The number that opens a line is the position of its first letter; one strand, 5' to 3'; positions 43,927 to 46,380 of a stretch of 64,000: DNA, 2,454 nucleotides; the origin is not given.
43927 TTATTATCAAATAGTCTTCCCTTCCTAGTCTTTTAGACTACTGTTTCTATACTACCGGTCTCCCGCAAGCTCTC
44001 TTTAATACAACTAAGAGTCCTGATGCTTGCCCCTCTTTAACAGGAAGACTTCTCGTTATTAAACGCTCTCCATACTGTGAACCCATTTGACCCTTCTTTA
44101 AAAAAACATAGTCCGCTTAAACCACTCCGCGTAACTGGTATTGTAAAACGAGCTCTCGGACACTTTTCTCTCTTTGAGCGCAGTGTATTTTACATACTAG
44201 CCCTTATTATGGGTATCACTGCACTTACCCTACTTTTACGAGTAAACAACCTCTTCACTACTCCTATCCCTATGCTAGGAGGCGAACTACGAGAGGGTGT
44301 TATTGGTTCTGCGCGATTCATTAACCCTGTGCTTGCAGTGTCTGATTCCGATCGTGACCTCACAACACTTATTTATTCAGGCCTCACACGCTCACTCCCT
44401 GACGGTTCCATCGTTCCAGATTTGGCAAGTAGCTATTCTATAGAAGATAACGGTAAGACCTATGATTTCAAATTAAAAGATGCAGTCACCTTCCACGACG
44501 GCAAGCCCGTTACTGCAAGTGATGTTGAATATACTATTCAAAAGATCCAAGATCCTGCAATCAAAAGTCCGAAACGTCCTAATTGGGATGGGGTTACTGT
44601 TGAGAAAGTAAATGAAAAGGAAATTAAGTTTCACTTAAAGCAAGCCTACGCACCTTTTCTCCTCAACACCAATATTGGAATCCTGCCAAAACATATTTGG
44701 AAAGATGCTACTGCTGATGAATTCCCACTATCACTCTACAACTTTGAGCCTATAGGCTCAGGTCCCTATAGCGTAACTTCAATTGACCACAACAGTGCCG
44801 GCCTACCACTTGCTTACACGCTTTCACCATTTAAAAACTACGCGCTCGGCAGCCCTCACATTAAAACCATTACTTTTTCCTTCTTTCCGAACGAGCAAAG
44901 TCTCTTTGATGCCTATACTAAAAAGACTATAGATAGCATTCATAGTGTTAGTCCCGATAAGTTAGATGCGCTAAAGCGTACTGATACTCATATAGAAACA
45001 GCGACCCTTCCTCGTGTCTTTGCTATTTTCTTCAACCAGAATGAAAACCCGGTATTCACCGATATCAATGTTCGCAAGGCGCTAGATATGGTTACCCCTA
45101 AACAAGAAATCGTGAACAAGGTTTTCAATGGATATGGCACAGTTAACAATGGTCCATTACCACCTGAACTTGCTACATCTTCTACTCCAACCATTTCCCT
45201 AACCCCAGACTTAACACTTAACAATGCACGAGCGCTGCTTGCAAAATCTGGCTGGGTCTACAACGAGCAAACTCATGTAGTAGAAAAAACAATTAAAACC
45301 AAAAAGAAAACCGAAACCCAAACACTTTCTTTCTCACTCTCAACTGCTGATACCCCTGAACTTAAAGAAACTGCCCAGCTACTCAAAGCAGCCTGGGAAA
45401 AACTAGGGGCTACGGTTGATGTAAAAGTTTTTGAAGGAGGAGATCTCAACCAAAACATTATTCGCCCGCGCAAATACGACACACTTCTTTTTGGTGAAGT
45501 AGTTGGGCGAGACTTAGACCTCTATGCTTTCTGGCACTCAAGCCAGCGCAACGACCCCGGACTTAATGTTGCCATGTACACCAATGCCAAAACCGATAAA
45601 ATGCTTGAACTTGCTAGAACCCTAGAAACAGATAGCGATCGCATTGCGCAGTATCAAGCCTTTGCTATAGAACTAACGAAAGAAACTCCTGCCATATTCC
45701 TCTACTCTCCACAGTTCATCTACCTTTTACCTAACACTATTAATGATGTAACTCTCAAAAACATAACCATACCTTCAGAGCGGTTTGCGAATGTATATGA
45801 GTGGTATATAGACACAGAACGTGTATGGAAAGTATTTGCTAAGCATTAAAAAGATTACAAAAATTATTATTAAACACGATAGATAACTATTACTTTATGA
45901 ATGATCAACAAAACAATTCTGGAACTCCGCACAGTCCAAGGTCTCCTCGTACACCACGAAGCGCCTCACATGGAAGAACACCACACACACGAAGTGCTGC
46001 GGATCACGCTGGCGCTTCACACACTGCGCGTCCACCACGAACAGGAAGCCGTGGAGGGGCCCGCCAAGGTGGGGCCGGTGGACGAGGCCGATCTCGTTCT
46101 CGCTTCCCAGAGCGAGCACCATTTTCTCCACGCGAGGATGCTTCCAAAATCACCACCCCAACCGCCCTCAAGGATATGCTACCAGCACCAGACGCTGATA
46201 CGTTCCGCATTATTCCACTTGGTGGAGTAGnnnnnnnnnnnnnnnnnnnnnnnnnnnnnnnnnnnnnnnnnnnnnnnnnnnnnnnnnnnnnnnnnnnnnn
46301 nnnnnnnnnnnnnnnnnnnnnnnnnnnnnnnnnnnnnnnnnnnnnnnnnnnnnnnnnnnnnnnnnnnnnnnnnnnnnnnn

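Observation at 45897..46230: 250-bp GC-rich block at the 5' end of RNase J: RS/RG-rich N-terminal tail or an embedded foreign segment read in another frame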

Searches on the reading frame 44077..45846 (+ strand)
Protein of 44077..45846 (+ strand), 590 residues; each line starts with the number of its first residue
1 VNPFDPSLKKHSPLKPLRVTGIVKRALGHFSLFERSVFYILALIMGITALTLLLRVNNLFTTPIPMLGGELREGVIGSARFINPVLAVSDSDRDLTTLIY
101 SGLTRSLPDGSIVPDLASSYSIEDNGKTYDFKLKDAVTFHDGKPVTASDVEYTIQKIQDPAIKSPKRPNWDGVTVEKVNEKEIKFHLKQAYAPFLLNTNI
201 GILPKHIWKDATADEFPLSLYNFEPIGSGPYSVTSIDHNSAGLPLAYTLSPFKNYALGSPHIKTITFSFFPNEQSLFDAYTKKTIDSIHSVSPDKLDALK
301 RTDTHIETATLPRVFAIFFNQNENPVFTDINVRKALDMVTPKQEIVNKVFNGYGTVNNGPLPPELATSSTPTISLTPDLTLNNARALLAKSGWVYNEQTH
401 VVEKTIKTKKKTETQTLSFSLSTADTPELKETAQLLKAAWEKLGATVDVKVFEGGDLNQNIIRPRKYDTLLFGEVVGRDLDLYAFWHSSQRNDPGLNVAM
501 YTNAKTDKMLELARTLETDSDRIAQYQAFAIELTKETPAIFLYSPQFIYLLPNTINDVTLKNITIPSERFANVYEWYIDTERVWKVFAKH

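Call 40: search_protein_families(library=pfam, proteins=[window:44077-45846:+], max_evalue=0.01)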
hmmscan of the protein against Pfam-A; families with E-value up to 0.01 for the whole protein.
window:44077-45846:+ (590 aa): 1 family
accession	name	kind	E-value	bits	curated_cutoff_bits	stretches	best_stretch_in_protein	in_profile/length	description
PF00496.27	SBP_bac_5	-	9.4e-68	229.4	32.4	1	112-477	2-349/368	Bacterial extracellular solute-binding proteins, family 5 Middle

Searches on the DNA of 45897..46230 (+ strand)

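Call 52: search_dna_similar(query=window:45897-46230:+, collection=phages, mode=distant, max_evalue=0.001, max_rows=5)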
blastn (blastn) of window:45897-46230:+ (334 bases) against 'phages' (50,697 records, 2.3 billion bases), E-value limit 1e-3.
No match.

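Call 53: search_dna_similar(query=window:45897-46230:+, collection=plasmids, mode=distant, max_evalue=0.001, max_rows=5)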
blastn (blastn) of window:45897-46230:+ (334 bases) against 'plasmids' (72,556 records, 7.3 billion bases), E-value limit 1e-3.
No match.
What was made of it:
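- On Horizontally acquired or mobile insertion: There is no phage or plasmid match (calls 52, 53).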
